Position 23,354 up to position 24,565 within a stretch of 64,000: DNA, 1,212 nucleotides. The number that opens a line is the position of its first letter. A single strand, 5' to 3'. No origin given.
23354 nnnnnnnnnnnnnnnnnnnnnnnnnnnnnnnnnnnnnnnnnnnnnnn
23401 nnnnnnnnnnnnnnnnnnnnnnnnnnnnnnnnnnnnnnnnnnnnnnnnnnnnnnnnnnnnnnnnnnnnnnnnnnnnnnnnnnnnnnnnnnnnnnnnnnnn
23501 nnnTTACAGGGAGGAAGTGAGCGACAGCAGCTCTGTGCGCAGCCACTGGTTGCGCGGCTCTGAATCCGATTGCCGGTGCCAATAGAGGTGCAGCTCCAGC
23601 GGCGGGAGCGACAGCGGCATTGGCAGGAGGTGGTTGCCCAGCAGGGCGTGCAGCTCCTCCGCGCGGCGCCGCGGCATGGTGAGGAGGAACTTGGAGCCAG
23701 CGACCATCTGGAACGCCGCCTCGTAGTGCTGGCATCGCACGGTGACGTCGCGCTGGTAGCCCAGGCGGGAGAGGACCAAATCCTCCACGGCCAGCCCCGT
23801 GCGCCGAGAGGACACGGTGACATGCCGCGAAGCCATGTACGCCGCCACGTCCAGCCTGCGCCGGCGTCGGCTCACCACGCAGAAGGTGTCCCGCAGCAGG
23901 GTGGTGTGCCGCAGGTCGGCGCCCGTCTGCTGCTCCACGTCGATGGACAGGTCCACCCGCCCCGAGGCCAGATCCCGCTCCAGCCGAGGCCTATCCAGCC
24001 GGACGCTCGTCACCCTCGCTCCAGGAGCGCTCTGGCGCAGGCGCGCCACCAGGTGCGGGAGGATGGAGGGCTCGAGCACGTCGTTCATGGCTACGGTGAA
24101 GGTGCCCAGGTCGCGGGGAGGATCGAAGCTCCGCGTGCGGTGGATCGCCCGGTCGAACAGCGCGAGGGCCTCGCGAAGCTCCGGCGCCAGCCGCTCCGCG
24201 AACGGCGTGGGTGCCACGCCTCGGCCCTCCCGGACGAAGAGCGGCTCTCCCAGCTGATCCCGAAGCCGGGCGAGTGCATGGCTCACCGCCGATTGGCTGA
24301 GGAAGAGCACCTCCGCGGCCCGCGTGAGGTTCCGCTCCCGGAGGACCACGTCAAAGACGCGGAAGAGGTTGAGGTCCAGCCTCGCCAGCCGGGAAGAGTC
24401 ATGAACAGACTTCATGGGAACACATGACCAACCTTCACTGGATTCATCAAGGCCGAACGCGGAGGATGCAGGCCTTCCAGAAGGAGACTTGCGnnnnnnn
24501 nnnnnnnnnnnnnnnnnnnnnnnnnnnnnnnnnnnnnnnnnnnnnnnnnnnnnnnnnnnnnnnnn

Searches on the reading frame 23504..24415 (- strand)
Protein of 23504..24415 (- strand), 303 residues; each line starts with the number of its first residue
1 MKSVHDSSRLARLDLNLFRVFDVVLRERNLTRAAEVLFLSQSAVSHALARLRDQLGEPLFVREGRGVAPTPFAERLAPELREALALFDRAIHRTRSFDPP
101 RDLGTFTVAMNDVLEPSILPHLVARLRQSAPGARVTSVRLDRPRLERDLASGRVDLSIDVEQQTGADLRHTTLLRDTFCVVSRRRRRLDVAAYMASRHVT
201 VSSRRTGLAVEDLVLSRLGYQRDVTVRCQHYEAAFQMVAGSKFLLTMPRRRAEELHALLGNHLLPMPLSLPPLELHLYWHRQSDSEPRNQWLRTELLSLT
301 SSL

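Call 5: search_protein_families(library=pfam, proteins=[window:23504-24415:-])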
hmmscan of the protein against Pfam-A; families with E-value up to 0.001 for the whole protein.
window:23504-24415:- (303 aa): 2 families
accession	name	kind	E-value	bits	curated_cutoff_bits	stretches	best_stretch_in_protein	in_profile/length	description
PF00126.33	HTH_1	-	2e-21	76.1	26.6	1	15-74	1-60/60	Bacterial regulatory helix-turn-helix protein, lysR family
PF03466.25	LysR_substrate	-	2.4e-20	73.3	28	1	104-297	6-205/209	LysR substrate binding domain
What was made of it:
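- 23504..24415 (-): LysR-type transcriptional regulator, 303 aa, transcribed divergently from the operon. It is the probable cognate regulator. Pfam HTH_1 and LysR_substrate (call 5).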

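Call 6: search_protein_families(library=ncbifam, proteins=[window:23504-24415:-])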
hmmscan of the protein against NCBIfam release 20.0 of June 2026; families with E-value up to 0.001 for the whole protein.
window:23504-24415:- (303 aa): 49 families (the best 25 are shown)
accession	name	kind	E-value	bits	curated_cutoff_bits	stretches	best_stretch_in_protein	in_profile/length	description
NF050187.1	TransRegBsrAPseudo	equivalog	2.3e-67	227.2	480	1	9-297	4-296/298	LysR family transcriptional regulator BsrA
NF007063.1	PRK09508.1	equivalog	2.3e-35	122.4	262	1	7-300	9-305/307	transcriptional regulator LeuO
NF047710.1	TransRegCitRGProt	equivalog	1.7e-24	86.7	400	1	10-283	7-283/295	DNA-binding transcriptional repressor CitR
NF007581.0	PRK10216.1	equivalog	2.3e-23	82.8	314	1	9-301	4-316/319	HTH-type transcriptional regulator YidZ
NF008554.1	PRK11482.1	equivalog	1e-20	74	277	1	10-187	26-198/317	YbeF family transcriptional regulator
NF045905.1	TransRegLelALeg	equivalog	1.1e-19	70.9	500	1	10-296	4-297/305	LysR family transcriptional regulator LelA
NF040786.1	LysR_Sec_metab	equivalog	1e-18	67.4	250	1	14-184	2-171/298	selenium metabolism-associated LysR family transcriptional regulator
NF008352.0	PRK11139.1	subfamily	2.9e-18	66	288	1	15-181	8-168/305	transcriptional regulator GcvA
NF008239.0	PRK11013.1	equivalog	3.2e-17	62.5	288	1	15-184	6-175/309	LysR family transcriptional regulator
NF008416.0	PRK11242.1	equivalog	1.1e-16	61.1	277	1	23-189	11-176/300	transcriptional regulator CynR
TIGR02424.1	TF_pcaQ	equivalog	4.7e-15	55.3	303.8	1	13-189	3-180/300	pca operon transcription factor PcaQ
NF007491.0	PRK10086.1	equivalog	2.4e-14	52.9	316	1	6-180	10-178/313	DNA-binding transcriptional regulator DsdC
NF053705.1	TransRegGltCGpos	equivalog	8e-14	51.5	350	1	21-158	9-145/300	glutamate biosynthesis transcriptional regulator GltC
NF008095.0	PRK10837.1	subfamily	8.4e-13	48.2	281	1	15-136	5-121/290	LysR family transcriptional regulator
TIGR03418.1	chol_sulf_TF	equivalog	1.1e-12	47.6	324.8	1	13-96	1-84/291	choline sulfate utilization transcriptional regulator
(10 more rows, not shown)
